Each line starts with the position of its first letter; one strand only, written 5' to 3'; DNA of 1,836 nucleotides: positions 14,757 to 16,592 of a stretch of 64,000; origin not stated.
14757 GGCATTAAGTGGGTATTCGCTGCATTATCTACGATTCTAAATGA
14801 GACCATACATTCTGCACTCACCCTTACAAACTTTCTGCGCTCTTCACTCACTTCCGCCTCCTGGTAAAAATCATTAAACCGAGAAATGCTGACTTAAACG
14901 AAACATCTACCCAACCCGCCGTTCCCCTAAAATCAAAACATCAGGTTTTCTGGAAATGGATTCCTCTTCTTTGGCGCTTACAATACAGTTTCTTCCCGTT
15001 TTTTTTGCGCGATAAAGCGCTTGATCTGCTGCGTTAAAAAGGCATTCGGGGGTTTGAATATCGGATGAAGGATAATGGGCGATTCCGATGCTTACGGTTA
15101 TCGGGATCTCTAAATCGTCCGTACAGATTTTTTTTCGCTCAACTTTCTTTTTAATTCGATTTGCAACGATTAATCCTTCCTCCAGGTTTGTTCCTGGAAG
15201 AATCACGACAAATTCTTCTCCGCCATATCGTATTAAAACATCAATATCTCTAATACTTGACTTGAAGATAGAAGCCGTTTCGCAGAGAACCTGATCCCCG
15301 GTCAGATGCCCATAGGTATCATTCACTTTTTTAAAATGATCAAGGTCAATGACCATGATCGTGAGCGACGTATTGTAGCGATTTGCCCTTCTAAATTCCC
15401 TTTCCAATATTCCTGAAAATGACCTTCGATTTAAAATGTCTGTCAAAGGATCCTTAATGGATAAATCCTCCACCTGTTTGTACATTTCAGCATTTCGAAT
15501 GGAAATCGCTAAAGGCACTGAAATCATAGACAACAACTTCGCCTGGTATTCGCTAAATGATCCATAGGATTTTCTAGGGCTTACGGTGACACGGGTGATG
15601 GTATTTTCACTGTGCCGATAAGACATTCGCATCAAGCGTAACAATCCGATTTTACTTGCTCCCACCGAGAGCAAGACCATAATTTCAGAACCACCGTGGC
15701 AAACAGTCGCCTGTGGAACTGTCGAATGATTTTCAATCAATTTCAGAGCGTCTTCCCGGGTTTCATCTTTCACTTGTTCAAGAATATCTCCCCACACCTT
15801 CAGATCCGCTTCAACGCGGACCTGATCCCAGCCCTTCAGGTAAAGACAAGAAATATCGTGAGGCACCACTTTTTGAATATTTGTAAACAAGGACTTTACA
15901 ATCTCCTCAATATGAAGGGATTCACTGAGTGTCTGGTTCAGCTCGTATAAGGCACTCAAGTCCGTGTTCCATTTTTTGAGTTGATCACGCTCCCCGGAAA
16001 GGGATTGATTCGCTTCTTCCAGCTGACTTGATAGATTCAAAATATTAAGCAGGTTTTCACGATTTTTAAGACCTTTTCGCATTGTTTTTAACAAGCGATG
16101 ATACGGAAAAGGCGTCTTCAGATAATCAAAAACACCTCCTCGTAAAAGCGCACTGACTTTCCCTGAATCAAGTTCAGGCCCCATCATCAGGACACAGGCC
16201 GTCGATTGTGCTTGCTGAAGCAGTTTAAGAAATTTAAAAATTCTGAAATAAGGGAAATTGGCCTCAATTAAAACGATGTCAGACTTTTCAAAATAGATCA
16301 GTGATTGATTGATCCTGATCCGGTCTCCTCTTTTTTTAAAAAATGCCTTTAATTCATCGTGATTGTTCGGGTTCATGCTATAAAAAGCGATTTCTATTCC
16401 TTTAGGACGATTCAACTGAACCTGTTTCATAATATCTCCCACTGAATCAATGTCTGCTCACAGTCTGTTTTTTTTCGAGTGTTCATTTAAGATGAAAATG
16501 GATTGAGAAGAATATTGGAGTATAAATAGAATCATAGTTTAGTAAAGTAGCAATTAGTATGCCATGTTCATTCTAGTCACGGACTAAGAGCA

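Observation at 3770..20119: Receptor-less Frz-like chemosensory operon inside a PATAN/GAF, c-di-GMP and MglA/MglB supercluster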

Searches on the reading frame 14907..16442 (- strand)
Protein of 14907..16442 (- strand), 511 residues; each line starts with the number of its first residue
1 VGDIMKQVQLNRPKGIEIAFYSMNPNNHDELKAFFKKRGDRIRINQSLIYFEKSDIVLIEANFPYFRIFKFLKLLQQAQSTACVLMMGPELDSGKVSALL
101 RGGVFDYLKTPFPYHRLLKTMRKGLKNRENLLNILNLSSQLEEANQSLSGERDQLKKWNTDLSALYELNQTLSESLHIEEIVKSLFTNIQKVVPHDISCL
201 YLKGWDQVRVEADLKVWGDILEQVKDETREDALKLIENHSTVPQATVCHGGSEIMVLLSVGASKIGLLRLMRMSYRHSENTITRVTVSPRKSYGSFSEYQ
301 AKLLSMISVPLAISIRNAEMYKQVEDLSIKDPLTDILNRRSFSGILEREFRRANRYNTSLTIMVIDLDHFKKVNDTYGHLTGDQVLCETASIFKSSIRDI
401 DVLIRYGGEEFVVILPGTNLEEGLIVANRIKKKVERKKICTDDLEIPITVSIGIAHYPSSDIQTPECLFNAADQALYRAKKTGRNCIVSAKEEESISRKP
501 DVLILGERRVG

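Call 4: search_protein_families(library=pfam, proteins=[window:14907-16442:-], max_evalue=0.01)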
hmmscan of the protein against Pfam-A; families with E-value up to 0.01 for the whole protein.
window:14907-16442:- (511 aa): 1 family
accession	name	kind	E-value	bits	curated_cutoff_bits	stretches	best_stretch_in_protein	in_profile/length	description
PF00990.26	GGDEF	-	9.6e-50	168.9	23.8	1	330-485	3-160/161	Diguanylate cyclase, GGDEF domain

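Call 23: find_homologous_proteins(query=window:14907-16442:-, max_evalue=1e-20)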
Query window:14907-16442:- (511 aa): 7210 proteins with E <= 1e-20 among 8000 candidates; the best 120 are listed.
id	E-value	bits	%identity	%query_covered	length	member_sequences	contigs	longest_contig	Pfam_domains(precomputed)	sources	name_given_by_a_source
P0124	0.0e+0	1126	100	99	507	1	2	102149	PF00990.27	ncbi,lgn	-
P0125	4.3e-229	779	70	99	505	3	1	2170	PF00990.27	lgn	-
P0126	2.4e-197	675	63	97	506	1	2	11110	PF00990.27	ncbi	-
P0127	1.4e-194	665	62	96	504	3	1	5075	PF00990.27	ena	-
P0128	2.0e-194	665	64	95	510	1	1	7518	PF00990.27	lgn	-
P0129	3.5e-194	664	65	96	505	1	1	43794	PF00990.27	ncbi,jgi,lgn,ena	-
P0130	6.2e-192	657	62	96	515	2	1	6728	PF00990.27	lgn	-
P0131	2.5e-190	651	61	95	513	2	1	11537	PF00990.27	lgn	-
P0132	2.5e-190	651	60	95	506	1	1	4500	PF00990.27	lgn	-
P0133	7.8e-190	650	62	95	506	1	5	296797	PF00990.27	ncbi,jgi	-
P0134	5.6e-188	644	61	98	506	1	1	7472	PF00990.27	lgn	-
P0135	3.9e-184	631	61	95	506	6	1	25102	PF00990.27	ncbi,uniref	ncbi:hypothetical protein MNBD_NITROSPIRAE01-1653 [hydrothermal vent metagenome]|uniref:GGDEF domain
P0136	2.6e-183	628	61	95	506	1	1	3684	PF00990.27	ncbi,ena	-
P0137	4.1e-181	621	59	99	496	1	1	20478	PF00990.27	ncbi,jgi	-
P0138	7.9e-177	607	58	96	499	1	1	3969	PF00990.27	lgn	-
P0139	2.1e-173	596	59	94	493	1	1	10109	PF00990.27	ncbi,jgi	-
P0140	7.0e-171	587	55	94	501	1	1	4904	PF00990.27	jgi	-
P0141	1.3e-170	586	54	94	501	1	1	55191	PF00990.27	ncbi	-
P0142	4.4e-169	581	55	95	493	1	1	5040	PF00990.27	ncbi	-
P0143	1.1e-167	577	57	94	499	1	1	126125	PF00990.27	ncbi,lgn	-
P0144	1.2e-166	573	57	93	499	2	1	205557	PF00990.27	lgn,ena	-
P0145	1.3e-163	563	52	94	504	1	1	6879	PF00990.27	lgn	-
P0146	9.6e-163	560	57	87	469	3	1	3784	PF00990.27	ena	-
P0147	1.1e-161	557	55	94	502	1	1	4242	PF00990.27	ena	-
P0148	1.4e-161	557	54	93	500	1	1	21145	PF00990.27,PF00072.31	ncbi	ncbi:MAG: diguanylate cyclase [Nitrospiria bacterium]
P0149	3.2e-156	539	53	96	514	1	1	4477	PF00990.27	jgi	-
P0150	8.6e-154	531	51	95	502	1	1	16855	PF00990.27,PF00072.31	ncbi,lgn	ncbi:MAG: diguanylate cyclase [Nitrospiria bacterium]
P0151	4.7e-150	519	53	94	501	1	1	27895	PF00990.27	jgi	-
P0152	5.0e-140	486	50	92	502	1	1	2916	PF00990.27,PF00072.31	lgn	-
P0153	3.9e-138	479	52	85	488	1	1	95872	PF00990.27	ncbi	-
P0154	1.9e-133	464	50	87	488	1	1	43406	PF00990.27,PF00072.31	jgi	-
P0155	6.0e-117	409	49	85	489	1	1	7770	PF00990.27,PF00072.31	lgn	-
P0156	2.0e-106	375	43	85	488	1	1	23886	PF00990.27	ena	-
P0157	2.5e-106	374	43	85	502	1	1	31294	PF00990.27,PF00072.31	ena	-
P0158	9.3e-106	373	45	86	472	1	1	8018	PF01590.33,PF00990.27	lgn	-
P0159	7.8e-95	337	42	87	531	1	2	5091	PF00990.27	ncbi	-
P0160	1.4e-94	336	43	85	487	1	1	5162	PF13185.13,PF01590.33,PF00990.27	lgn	-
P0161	7.2e-88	314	40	84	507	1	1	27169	PF00990.27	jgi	jgi:diguanylate cyclase (GGDEF)-like protein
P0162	5.4e-87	311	39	89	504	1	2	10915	PF00990.27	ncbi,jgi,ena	jgi:diguanylate cyclase (GGDEF)-like protein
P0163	3.1e-86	308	41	84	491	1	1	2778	PF00990.27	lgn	-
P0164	6.0e-85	304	39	93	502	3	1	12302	PF00990.27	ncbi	-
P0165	3.3e-84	302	38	94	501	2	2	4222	PF00990.27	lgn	-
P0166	1.0e-83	300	39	82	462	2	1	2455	PF00990.27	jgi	-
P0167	1.1e-83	300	40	89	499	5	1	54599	PF00990.27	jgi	jgi:diguanylate cyclase (GGDEF)-like protein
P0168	1.8e-81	293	37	94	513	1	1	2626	PF00990.27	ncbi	-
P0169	6.3e-80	287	38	91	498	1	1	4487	PF00990.27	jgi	jgi:diguanylate cyclase (GGDEF)-like protein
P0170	2.8e-77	279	34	86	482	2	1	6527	PF13185.13,PF13492.13,PF00990.27,PF00072.31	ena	-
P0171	2.8e-76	275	39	85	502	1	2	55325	PF00990.27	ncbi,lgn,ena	ncbi:MAG: diguanylate cyclase [Nitrospirota bacterium]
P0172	6.8e-75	271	38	90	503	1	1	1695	PF00990.27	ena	-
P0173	2.5e-74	269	32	93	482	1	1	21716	PF13185.13,PF01590.33,PF13492.13,PF00990.27,PF00072.31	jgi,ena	-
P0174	7.3e-73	264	36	84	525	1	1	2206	PF00990.27,PF00072.31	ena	-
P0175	1.8e-71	260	37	82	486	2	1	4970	PF00990.27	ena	-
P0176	5.3e-70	255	43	35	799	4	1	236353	PF00990.27,PF17853.7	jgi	jgi:diguanylate cyclase (GGDEF)-like protein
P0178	2.6e-59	219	31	86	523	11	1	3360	PF13492.13,PF00990.27,PF00072.31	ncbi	-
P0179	3.9e-57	212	38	34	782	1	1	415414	PF00990.27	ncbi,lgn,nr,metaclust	ncbi:signaling protein with membrane-bound sensor domain and ggdef domain [gamma proteobacterium HTC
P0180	2.8e-52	196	-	-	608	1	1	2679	PF22335.2,PF00990.27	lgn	-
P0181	4.0e-52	196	-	-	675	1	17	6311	PF22335.2,PF00990.27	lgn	-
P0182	6.0e-52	195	37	69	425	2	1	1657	PF00990.27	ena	-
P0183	1.4e-51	194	-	-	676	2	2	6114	PF22335.2,PF00990.27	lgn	-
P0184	4.1e-51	192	-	-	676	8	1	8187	PF22335.2,PF00990.27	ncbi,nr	ncbi:MAG: diguanylate cyclase [Clostridia bacterium]|nr:diguanylate cyclase [Clostridia bacterium]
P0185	7.9e-51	191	-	-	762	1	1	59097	PF00990.27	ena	-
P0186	1.3e-49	187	31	82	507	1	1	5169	PF13185.13,PF01590.33,PF13492.13,PF00990.27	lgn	-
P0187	4.9e-48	182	35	67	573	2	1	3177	PF13185.13,PF01590.33,PF13492.13,PF00990.27,PF11849.15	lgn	-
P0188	1.8e-47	180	29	74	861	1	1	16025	PF13426.14,PF13188.14,PF13185.13,PF01590.33,PF08448.17,PF13492.13,PF16927.12,PF00989.32,PF00990.27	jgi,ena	-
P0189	2.1e-47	180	-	-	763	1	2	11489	PF00990.27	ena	-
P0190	3.0e-47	180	35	65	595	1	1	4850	PF13185.13,PF01590.33,PF13492.13,PF00990.27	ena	-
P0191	3.1e-47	180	32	71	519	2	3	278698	PF13185.13,PF01590.33,PF13492.13,PF00990.27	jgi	jgi:diguanylate cyclase (GGDEF)-like protein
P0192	6.7e-47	178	-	-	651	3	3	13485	PF00990.27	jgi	jgi:diguanylate cyclase (GGDEF)-like protein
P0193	7.4e-47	178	-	-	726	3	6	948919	PF00990.27,PF17853.7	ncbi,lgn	ncbi:MAG: GGDEF domain-containing protein [Baekduia sp.]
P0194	9.9e-47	178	31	88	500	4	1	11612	PF13185.13,PF01590.33,PF00990.27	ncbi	-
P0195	1.7e-46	177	-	-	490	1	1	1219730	PF00990.27,PF17853.7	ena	-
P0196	2.6e-46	177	46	37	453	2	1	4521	PF00990.27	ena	-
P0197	2.9e-46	176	31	64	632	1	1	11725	PF13185.13,PF01590.33,PF00990.27,PF00072.31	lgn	-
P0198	4.2e-46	176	43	40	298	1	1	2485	PF13492.13,PF00990.27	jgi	jgi:two-component system, cell cycle response regulator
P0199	5.9e-46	175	51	32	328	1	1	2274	PF00990.27,PF00072.31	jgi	jgi:two-component system, cell cycle response regulator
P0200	8.2e-46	175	47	38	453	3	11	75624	PF00990.27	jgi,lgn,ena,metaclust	metaclust:\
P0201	9.5e-46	175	-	-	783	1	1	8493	PF00990.27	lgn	-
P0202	2.0e-45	174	45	36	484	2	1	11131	PF13185.13,PF01590.33,PF00990.27,PF00072.31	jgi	jgi:two-component system cell cycle response regulator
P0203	2.4e-45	173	-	-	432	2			PF22335.2,PF00990.27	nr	nr:GGDEF domain-containing protein [Niveibacterium sp. COAC-50]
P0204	2.7e-45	173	37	64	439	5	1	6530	PF13185.13,PF01590.33,PF00990.27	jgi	-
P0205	3.0e-45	173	-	-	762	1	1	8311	PF00990.27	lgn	-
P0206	3.0e-45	173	50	34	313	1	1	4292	PF00990.27,PF00072.31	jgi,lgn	jgi:two-component system, cell cycle response regulator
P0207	3.2e-45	173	50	34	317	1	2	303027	PF00990.27,PF00072.31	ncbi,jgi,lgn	-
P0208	3.4e-45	173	43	39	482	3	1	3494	PF00990.27,PF00072.31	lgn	-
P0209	3.9e-45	173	-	-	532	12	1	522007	PF22335.2,PF00990.27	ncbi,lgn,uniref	ncbi:GGDEF domain-containing protein [Niveibacterium sp.]|uniref:GGDEF domain-containing protein n=1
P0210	4.3e-45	173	33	69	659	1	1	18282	PF13185.13,PF01590.33,PF13492.13,PF00990.27,PF00072.31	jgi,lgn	-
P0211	4.9e-45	172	42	39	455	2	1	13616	PF00990.27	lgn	-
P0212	5.6e-45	172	47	34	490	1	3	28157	PF13185.13,PF01590.33,PF13492.13,PF00990.27,PF00072.31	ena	-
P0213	8.5e-45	172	45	42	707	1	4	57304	PF13185.13,PF01590.33,PF13492.13,PF00990.27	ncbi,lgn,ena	-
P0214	8.6e-45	172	44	44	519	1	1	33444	PF24898.3,PF00990.27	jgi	-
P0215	8.7e-45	172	45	37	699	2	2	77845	PF13185.13,PF01590.33,PF13492.13,PF00990.27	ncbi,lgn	-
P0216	9.3e-45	171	43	38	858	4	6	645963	PF13426.14,PF13188.14,PF13185.13,PF01590.33,PF08448.17,PF13492.13,PF16927.12,PF00989.32,PF00990.27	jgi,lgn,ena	jgi:diguanylate cyclase (GGDEF)-like protein/PAS domain S-box-containing protein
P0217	9.6e-45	171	44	39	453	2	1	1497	PF13185.13,PF00990.27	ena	-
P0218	9.8e-45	171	46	34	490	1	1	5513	PF13185.13,PF01590.33,PF13492.13,PF00990.27,PF00072.31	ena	-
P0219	1.1e-44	171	-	-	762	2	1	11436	PF00990.27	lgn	-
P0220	1.3e-44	171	40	39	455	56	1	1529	PF00990.27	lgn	-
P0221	1.6e-44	171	45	39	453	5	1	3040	PF00990.27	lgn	-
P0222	2.0e-44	170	47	34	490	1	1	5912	PF13185.13,PF01590.33,PF13492.13,PF00990.27,PF00072.31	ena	-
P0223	2.1e-44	170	44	39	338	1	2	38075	PF00990.27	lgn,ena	-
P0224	2.3e-44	170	50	32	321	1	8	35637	PF00990.27,PF00072.31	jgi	jgi:two-component system cell cycle response regulator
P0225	2.4e-44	170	45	38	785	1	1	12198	PF13185.13,PF01590.33,PF13492.13,PF00990.27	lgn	-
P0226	2.7e-44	170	32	70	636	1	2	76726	PF00672.31,PF08447.19,PF13426.14,PF13188.14,PF13185.13,PF01590.33,PF13492.13,PF00989.32,PF00990.27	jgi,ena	-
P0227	3.6e-44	169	34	66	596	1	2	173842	PF13185.13,PF01590.33,PF13492.13,PF00990.27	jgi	-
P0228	3.8e-44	169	48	32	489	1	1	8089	PF13185.13,PF01590.33,PF13492.13,PF00990.27,PF00072.31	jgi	jgi:two-component system cell cycle response regulator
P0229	4.1e-44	169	47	33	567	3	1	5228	PF00512.32,PF24898.3,PF00990.27,PF00072.31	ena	-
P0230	4.4e-44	169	47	32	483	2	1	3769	PF13185.13,PF01590.33,PF13492.13,PF00990.27,PF00072.31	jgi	jgi:two-component system cell cycle response regulator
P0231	4.4e-44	169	44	38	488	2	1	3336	PF01590.33,PF00990.27,PF00072.31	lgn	-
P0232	4.7e-44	169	47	37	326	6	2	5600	PF00990.27,PF00072.31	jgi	-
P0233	5.0e-44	169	46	37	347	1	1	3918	PF00990.27,PF00072.31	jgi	jgi:two-component system cell cycle response regulator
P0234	5.2e-44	169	34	67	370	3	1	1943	PF13185.13,PF01590.33,PF13492.13,PF00990.27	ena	-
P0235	5.7e-44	169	30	86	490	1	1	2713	PF13185.13,PF01590.33,PF13492.13,PF00990.27,PF00072.31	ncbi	-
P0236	5.9e-44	169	43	38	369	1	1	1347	PF13185.13,PF01590.33,PF13492.13,PF00990.27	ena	-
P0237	7.3e-44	168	43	42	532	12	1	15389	PF13185.13,PF01590.33,PF13492.13,PF00990.27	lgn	-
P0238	7.7e-44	168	48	33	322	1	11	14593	PF00990.27,PF00072.31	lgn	-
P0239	8.3e-44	168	30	85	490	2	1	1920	PF13185.13,PF01590.33,PF13492.13,PF00990.27,PF00072.31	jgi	jgi:two-component system cell cycle response regulator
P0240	8.7e-44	168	42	42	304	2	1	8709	PF13185.13,PF01590.33,PF13492.13,PF00990.27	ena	-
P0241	9.6e-44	168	42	37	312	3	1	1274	PF00990.27,PF00072.31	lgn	-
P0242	9.6e-44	168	47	32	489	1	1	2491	PF13185.13,PF01590.33,PF13492.13,PF00990.27,PF00072.31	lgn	-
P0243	1.1e-43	168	49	36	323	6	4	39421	PF00990.27,PF00072.31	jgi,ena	jgi:diguanylate cyclase (GGDEF)-like protein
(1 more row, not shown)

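Call 24: find_encoding_contigs(protein=P0133, flank=10000, max_places=1)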
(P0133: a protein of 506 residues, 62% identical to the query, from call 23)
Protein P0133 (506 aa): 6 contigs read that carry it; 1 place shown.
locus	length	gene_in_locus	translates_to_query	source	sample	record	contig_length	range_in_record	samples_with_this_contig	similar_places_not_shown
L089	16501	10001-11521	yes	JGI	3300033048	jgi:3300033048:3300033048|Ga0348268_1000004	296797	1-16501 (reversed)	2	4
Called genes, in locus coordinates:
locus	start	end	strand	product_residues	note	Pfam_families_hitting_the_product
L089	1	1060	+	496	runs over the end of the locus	PF00171:Aldedh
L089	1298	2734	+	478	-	PF03448:MgtE_N, PF00571:CBS (weak), PF01769:MgtE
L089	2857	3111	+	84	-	PF02604:PhdYeFM_antitox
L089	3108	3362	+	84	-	PF06769:YoeB_toxin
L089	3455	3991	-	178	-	-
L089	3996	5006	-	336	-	PF01061:ABC2_membrane, PF12698:ABC2_membrane_3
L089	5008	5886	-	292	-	PF13175:AAA_15 (faint), PF00005:ABC_tran, PF02463:SMC_N (faint), PF13304:AAA_21 (weak)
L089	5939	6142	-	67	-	-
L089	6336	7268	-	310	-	PF03193:RsgA_GTPase (faint), PF03308:MeaB, PF13191:AAA_16 (faint), PF00448:SRP54 (faint), PF02492:cobW (weak), PF03029:ATP_bind_1 (faint)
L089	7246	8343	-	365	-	PF02771:Acyl-CoA_dh_N, PF02770:Acyl-CoA_dh_M, PF00441:Acyl-CoA_dh_1, PF08028:Acyl-CoA_dh_2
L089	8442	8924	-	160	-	PF01796:OB_ChsH2_C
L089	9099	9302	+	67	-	-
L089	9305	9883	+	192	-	PF00072:Response_reg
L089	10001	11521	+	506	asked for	PF00990:GGDEF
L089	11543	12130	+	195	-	PF07238:PilZ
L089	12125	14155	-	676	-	PF22745:Nlig-Ia, PF01653:DNA_ligase_aden, PF03120:OB_DNA_ligase, PF03119:DNA_ligase_ZBD, PF12826:HHH_2, PF14520:HHH_5 (weak), PF00533:BRCT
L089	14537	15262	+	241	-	PF09601:DUF2459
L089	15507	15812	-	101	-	PF01638:HxlR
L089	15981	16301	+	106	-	PF00106:adh_short, PF08659:KR (weak), PF13561:adh_short_C2 (weak)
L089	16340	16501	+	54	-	?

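Call 25: find_encoding_contigs(protein=P0126, flank=10000, max_places=2)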
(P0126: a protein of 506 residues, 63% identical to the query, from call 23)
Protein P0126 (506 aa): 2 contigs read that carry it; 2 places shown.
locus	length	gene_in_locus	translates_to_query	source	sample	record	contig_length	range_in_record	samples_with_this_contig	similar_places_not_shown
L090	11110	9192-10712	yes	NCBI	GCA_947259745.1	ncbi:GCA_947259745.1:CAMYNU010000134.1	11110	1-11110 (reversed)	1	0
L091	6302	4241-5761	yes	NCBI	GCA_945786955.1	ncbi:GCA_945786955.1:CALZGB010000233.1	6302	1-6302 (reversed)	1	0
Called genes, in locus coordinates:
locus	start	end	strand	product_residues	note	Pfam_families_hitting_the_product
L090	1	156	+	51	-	?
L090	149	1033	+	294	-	PF02775:TPP_enzyme_C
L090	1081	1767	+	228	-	PF01558:POR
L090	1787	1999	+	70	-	PF12837:Fer4_6 (faint), PF14697:Fer4_21, PF12838:Fer4_7 (faint)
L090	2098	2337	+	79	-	-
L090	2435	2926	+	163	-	PF03259:Robl_LC7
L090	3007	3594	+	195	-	PF00025:Arf (weak), PF00071:Ras (faint)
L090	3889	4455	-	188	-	-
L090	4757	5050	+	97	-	-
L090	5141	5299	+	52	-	-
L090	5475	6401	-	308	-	PF03193:RsgA_GTPase (faint), PF03308:MeaB, PF25199:nSTAND_NTPase5 (faint), PF02492:cobW (faint), PF03029:ATP_bind_1 (faint)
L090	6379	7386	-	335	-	PF02771:Acyl-CoA_dh_N, PF02770:Acyl-CoA_dh_M, PF00441:Acyl-CoA_dh_1, PF22924:ACOX_C_alpha1 (faint), PF08028:Acyl-CoA_dh_2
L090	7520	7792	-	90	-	PF01796:OB_ChsH2_C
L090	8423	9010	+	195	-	PF00072:Response_reg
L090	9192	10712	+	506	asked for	PF00990:GGDEF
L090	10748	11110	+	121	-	?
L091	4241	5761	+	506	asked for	PF00990:GGDEF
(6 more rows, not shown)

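Call 26: find_encoding_contigs(protein=P0129, flank=10000, max_places=1)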
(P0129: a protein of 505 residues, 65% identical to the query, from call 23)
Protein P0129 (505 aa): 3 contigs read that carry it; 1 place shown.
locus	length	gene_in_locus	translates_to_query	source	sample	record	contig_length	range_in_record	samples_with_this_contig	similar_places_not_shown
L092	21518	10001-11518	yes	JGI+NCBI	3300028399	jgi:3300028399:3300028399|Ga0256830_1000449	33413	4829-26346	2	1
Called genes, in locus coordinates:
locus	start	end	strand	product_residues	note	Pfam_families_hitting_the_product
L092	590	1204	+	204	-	PF02552:CO_dh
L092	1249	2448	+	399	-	PF01855:POR_N, PF02780:Transketolase_C, PF17147:PFOR_II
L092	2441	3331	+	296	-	PF02775:TPP_enzyme_C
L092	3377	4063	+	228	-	PF01558:POR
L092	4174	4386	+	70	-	PF12837:Fer4_6 (faint), PF14697:Fer4_21, PF12838:Fer4_7 (faint)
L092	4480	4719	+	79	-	-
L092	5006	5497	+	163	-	PF03259:Robl_LC7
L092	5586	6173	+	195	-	PF00025:Arf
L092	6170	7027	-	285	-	PF03308:MeaB, PF03193:RsgA_GTPase (faint), PF03029:ATP_bind_1 (faint)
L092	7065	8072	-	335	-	PF02771:Acyl-CoA_dh_N, PF02770:Acyl-CoA_dh_M, PF00441:Acyl-CoA_dh_1, PF08028:Acyl-CoA_dh_2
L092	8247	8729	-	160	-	PF12172:zf-ChsH2 (weak), PF01796:OB_ChsH2_C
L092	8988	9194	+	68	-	-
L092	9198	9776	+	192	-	PF00072:Response_reg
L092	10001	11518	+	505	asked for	PF00990:GGDEF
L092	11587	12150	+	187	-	PF07238:PilZ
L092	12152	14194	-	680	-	PF22745:Nlig-Ia, PF01653:DNA_ligase_aden, PF03120:OB_DNA_ligase, PF03119:DNA_ligase_ZBD, PF14520:HHH_5 (faint), PF12826:HHH_2, PF00533:BRCT, PF12738:PTCB-BRCT (weak)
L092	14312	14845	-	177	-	-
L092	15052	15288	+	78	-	-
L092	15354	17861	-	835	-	PF12704:MacB_PCD, PF02687:FtsX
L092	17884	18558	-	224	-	PF13304:AAA_21 (faint), PF00005:ABC_tran, PF02463:SMC_N (faint)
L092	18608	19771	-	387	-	PF06559:DCD_N, PF22769:DCD, PF22569:DCD_C, PF22769:DCD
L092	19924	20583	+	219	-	PF25182:NonGDSL, PF00657:Lipase_GDSL, PF13472:Lipase_GDSL_2, PF17182:OSK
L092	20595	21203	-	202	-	-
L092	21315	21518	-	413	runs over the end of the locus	PF00563:EAL, PF08668:HDOD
